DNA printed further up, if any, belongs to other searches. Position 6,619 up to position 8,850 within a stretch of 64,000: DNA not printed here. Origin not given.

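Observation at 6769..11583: Single-chain fusion of a RecB/Cas4-like nuclease, a DEDD exonuclease and a complete MmeI-type restriction-methylase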

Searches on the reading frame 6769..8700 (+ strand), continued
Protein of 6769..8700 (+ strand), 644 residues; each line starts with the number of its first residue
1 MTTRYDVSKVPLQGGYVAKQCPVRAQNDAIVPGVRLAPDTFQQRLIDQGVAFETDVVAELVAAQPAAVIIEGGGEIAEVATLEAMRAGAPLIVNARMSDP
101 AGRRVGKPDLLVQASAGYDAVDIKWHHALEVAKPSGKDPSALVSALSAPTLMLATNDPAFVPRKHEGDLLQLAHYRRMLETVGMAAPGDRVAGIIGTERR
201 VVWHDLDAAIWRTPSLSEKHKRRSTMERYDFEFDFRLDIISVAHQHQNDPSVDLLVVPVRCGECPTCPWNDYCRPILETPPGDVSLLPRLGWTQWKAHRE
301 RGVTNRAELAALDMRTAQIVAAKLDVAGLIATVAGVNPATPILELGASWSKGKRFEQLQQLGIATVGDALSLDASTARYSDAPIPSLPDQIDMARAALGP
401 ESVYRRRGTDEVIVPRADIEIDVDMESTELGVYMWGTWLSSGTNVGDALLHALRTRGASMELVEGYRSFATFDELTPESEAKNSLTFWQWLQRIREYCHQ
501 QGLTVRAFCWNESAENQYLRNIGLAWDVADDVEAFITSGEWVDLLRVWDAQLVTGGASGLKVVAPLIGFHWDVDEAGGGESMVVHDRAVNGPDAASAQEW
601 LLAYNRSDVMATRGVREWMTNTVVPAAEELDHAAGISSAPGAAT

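Call 82: search_dna_similar(query=window:6769-8700:+, collection=plasmids, mode=protein, max_rows=12)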
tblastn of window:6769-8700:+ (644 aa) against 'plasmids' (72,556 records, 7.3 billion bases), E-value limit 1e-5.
Records with a match: 8; places in all: 17; records where one place covers at least 80% of the query: 5.
Best place of each record, by identity: <60% 8.
By first word of the organism name: Pimelobacter 2; Dietzia 2; Mycobacterium 1; Mycolicibacterium 1; Tsukamurella 1; Nocardia 1.
By predicted mobility (MOB-suite, as given by PLSDB): non-mobilizable 8.
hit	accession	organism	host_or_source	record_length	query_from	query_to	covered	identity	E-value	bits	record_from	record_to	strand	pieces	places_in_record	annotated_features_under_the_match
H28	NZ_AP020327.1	Mycobacterium avium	-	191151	12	619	94%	32.7%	7e-60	224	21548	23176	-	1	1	ribonuclease H-like domain-containing protein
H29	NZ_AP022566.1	Mycolicibacterium alvei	-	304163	12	621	95%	29.8%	2e-57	218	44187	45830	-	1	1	recombinase RecB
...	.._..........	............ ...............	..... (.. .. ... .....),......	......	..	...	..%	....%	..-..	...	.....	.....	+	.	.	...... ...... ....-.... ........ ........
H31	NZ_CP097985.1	Pimelobacter simplex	-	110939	7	616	95%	27.9%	4e-34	147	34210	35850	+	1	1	TM0106 family RecB-like putative nuclease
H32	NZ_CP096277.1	Pimelobacter simplex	-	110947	7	616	95%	27.9%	4e-34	147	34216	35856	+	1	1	TM0106 family RecB-like putative nuclease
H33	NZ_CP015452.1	Dietzia lutea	-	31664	352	621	42%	35.4%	4e-27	125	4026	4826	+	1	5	TM0106 family RecB-like putative nuclease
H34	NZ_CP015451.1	Dietzia lutea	-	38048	352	621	42%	35.4%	4e-27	125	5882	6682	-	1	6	TM0106 family RecB-like putative nuclease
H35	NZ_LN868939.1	Nocardia farcinica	not known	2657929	350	623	43%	33.5%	5e-27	125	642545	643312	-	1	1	none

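Call 83: search_dna_similar(query=window:6769-8700:+, collection=phages, mode=protein, max_rows=10)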
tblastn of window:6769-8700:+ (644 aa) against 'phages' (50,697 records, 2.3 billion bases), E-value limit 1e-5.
No match.

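Call 84: get_annotated_region(hit=H28, flank=7000)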
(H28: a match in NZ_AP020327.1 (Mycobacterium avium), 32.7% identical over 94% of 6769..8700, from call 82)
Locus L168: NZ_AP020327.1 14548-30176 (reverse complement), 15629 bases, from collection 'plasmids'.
description: Mycobacterium avium subsp. hominissuis strain JP-H-1 plasmid p1-JPH1
organism: Mycobacterium avium (NCBI taxid 439334)
taxonomy: Bacteria; Actinomycetota; Actinomycetes; Mycobacteriales; Mycobacteriaceae; Mycobacterium; Mycobacterium avium
host: -; source: -; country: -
typing (MOB-suite, as given by PLSDB): non-mobilizable
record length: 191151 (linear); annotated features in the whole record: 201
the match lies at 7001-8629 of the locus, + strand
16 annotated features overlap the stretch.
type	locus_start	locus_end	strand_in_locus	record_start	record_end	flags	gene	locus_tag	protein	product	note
CDS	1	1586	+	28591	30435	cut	-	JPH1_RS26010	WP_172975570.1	helicase HerA-like domain-containing protein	-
CDS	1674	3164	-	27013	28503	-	-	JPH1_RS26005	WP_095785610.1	hypothetical protein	-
CDS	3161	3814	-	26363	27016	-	-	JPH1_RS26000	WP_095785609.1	hypothetical protein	-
CDS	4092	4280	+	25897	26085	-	-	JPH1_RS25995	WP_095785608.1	DUF4236 domain-containing protein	-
CDS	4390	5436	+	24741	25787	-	-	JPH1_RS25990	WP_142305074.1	DNA cytosine methyltransferase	-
CDS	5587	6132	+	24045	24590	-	-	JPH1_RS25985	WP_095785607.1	hypothetical protein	-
CDS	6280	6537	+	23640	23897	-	-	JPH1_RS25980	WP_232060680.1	hypothetical protein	-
CDS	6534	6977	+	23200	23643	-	-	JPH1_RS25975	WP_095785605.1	DUF4262 domain-containing protein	-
CDS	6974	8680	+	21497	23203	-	-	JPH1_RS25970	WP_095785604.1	ribonuclease H-like domain-containing protein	-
CDS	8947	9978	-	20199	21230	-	-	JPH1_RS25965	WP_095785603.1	hypothetical protein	-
CDS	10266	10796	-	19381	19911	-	-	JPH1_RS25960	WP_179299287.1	hypothetical protein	-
CDS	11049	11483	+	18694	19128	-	-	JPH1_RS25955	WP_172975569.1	DUF3846 domain-containing protein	-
CDS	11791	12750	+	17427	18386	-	-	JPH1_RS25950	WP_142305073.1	hypothetical protein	-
CDS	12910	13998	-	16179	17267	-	-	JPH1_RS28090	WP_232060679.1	C40 family peptidase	GO:0006508 - proteolysis [Evidence IEA]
CDS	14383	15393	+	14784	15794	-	whiA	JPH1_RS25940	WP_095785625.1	DNA-binding protein WhiA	GO:0043937 - regulation of sporulation [Evidence IEA]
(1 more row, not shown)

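Call 85: get_annotated_region(hit=H31, flank=7000)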
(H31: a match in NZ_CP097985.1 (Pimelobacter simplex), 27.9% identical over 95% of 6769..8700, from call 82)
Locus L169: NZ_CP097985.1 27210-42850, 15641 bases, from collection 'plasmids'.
description: Pimelobacter simplex strain N39 plasmid pA-N39, complete sequence
organism: Pimelobacter simplex (NCBI taxid 2045)
taxonomy: Bacteria; Actinomycetota; Actinomycetes; Propionibacteriales; Nocardioidaceae; Pimelobacter; Pimelobacter simplex
host: -; source: -; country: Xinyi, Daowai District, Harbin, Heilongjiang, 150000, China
typing (MOB-suite, as given by PLSDB): non-mobilizable
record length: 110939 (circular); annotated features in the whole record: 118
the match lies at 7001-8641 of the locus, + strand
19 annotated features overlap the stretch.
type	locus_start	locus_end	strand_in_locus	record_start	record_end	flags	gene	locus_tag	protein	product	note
CDS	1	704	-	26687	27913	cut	-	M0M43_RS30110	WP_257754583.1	hypothetical protein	-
CDS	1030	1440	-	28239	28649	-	-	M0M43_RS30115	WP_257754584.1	hypothetical protein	-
CDS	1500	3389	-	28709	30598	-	-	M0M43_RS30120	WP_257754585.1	hypothetical protein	-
CDS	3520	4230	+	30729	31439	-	-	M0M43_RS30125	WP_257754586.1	hypothetical protein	-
CDS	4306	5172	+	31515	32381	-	-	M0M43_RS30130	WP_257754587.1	DUF6569 family protein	-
CDS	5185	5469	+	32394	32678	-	-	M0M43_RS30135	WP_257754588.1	hypothetical protein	-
CDS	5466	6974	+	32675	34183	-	-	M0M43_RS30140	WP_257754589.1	ADP-ribosylglycohydrolase family protein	-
CDS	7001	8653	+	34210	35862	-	-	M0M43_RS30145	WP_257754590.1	TM0106 family RecB-like putative nuclease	-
CDS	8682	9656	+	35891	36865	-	-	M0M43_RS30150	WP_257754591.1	hypothetical protein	-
CDS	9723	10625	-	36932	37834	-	-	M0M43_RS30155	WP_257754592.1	hypothetical protein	-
CDS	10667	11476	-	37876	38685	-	-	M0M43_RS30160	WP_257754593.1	GIY-YIG nuclease family protein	-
CDS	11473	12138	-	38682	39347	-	-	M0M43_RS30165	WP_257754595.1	hypothetical protein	-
CDS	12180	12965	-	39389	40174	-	-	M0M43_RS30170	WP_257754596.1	hypothetical protein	-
CDS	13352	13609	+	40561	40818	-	-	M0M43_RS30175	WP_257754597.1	hypothetical protein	-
CDS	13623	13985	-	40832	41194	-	-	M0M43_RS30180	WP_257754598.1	hypothetical protein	-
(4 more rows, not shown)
